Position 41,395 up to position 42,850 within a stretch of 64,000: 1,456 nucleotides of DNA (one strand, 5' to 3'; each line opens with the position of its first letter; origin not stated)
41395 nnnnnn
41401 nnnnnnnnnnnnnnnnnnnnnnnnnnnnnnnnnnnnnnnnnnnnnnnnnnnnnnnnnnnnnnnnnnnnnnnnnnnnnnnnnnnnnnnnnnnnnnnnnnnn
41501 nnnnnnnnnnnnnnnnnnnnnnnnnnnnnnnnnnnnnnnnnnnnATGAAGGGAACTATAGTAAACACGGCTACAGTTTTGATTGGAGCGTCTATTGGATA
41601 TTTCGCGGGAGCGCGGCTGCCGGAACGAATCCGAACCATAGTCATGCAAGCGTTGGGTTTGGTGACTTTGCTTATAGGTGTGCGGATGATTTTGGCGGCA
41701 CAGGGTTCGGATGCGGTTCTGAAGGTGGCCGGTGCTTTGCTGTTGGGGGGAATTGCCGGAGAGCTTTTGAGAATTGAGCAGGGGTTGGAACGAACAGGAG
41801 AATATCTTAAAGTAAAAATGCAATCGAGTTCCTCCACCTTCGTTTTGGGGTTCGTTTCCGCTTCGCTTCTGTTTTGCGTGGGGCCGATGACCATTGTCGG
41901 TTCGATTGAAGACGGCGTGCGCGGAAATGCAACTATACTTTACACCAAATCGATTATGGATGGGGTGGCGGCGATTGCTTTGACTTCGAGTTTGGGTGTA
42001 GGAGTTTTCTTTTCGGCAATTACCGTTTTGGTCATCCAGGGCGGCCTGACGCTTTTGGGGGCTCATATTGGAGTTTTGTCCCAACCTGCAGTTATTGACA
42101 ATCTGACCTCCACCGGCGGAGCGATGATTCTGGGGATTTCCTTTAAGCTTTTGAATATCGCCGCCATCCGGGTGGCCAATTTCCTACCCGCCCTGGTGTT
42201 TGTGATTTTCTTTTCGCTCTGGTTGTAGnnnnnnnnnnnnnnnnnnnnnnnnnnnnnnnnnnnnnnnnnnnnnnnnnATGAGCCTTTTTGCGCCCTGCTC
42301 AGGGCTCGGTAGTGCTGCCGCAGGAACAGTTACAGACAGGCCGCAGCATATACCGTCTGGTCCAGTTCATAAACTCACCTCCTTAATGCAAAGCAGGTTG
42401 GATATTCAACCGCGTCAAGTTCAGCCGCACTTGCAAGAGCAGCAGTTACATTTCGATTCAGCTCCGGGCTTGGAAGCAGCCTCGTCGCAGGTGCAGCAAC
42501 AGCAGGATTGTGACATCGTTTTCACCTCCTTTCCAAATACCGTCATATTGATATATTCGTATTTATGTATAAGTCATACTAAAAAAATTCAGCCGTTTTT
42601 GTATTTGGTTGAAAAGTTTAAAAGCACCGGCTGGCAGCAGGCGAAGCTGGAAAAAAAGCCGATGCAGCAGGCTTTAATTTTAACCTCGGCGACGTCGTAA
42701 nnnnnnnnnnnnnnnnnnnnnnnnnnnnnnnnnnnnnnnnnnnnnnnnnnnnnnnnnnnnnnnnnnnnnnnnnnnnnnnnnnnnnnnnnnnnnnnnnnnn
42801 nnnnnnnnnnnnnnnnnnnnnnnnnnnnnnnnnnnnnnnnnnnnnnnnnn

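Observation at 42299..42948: ArsR/SmtB regulator followed by two unannotated Cys-rich micro-ORFs with near-identical strong Shine-Dalgarno (SD) sites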

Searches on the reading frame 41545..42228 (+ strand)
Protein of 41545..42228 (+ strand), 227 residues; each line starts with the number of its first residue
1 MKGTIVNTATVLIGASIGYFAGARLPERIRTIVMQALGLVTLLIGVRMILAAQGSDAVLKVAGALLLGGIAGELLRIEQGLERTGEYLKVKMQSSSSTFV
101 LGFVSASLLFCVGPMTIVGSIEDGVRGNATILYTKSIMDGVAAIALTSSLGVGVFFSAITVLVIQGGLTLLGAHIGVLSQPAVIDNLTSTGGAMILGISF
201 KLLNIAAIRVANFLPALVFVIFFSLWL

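Call 3: search_protein_families(library=pfam, proteins=[window:41545-42228:+], max_evalue=1)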
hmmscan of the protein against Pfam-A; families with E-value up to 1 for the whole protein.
window:41545-42228:+ (227 aa): 1 family
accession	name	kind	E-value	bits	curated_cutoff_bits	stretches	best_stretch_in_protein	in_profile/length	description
PF04474.17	DUF554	-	5e-73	245.6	25.1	1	3-224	2-219/220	Protein of unknown function (DUF554)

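Call 4: search_protein_families(library=ncbifam, proteins=[window:41545-42228:+], max_evalue=1)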
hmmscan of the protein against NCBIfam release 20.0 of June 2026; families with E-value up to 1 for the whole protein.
window:41545-42228:+ (227 aa): 0 families

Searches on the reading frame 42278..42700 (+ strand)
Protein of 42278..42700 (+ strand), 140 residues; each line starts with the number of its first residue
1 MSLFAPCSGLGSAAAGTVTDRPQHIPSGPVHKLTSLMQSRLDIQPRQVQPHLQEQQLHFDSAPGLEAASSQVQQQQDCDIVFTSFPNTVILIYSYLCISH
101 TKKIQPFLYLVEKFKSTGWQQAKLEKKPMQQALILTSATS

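Call 3: search_protein_families(library=pfam, proteins=[window:42278-42700:+], max_evalue=1)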
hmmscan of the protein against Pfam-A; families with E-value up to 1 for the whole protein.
window:42278-42700:+ (140 aa): 0 families

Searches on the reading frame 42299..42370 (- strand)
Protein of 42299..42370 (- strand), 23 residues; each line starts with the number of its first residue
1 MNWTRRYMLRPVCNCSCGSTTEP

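Call 3: search_protein_families(library=pfam, proteins=[window:42299-42370:-], max_evalue=1)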
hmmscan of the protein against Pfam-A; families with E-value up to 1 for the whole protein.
window:42299-42370:- (23 aa): 0 families

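Call 4: search_protein_families(library=ncbifam, proteins=[window:42299-42370:-], max_evalue=1)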
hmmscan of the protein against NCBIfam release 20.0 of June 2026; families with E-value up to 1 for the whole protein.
window:42299-42370:- (23 aa): 0 families

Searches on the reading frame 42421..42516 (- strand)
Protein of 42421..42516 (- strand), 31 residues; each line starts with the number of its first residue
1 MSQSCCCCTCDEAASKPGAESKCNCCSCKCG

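Call 3: search_protein_families(library=pfam, proteins=[window:42421-42516:-], max_evalue=1)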
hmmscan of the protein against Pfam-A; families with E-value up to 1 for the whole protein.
window:42421-42516:- (31 aa): 0 families

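Call 4: search_protein_families(library=ncbifam, proteins=[window:42421-42516:-], max_evalue=1)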
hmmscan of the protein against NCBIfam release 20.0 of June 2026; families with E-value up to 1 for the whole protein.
window:42421-42516:- (31 aa): 0 families

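Call 30: search_protein_families(library=pfam, proteins=[window:42424-42516:-], max_evalue=10)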
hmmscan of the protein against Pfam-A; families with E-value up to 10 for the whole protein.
seq(31 aa): 0 families

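Call 74: search_protein_representatives(protein=window:42424-42516:-)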
Query: 31 residues. Proteins with E-value up to 0.001 (for the whole library): 0; up to 1e-10: 0; up to 1e-30: 0. The best 0 are listed.

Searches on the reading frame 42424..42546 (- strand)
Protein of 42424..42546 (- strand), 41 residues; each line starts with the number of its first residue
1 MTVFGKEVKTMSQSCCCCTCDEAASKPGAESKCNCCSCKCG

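Call 42: find_homologous_proteins(query=A2, max_evalue=10)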
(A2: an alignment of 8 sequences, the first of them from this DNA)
Query A2 (8 sequences): 27 candidates shared short words with the query, none scored E <= 10.
